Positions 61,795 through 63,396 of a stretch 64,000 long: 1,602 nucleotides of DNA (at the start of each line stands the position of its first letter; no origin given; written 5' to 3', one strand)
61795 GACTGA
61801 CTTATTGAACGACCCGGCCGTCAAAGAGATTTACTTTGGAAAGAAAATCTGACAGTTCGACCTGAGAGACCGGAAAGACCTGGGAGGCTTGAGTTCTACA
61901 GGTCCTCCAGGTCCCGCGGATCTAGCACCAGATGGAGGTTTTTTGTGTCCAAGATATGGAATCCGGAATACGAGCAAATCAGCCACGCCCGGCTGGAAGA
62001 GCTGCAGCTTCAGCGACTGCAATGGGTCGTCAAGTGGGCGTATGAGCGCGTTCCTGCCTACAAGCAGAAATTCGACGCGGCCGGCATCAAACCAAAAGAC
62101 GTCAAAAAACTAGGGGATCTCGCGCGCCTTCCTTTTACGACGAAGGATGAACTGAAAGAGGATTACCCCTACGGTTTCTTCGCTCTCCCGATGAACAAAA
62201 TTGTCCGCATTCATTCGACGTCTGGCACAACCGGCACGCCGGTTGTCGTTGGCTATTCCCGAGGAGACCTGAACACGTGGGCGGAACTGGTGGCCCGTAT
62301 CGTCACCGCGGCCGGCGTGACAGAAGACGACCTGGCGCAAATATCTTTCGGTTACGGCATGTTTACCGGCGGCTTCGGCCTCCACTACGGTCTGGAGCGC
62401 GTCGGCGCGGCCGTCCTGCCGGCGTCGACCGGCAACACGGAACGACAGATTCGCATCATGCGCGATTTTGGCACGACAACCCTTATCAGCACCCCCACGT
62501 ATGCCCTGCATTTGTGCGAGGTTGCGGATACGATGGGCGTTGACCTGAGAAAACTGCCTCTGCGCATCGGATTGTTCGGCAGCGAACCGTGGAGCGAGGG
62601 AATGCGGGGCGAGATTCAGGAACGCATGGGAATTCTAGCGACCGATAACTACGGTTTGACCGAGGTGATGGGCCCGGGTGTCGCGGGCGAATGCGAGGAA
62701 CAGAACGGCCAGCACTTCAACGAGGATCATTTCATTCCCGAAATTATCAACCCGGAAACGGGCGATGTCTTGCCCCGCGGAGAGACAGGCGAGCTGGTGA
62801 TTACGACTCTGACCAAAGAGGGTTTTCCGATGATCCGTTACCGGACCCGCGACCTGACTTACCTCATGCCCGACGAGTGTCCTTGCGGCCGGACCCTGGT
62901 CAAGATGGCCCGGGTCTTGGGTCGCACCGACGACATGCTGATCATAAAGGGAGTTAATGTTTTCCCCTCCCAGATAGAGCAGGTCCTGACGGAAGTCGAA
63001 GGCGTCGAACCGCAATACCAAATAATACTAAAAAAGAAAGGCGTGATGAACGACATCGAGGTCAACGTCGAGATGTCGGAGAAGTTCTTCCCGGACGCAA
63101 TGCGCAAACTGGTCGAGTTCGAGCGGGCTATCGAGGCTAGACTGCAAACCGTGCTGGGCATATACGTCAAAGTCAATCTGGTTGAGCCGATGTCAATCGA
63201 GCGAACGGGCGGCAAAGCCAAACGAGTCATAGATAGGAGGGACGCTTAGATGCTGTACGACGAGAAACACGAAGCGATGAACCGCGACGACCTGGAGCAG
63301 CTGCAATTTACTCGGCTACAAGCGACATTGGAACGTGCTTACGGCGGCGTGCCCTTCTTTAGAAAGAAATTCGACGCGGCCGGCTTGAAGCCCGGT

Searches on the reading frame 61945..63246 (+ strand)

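Call 68: search_protein_families(library=pfam, proteins=[window:61945-63246:+], max_evalue=0.000001)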
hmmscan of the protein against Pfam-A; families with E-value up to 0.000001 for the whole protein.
window:61945-63246:+ (434 aa): 2 families
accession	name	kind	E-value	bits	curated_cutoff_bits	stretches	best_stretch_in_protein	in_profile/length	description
PF14535.12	AMP-binding_C_2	-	2.6e-31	108.2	25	1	336-432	1-96/96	AMP-binding enzyme C-terminal domain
PF00501.34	AMP-binding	-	4e-14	52.7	29.9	1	81-287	159-375/384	AMP-binding enzyme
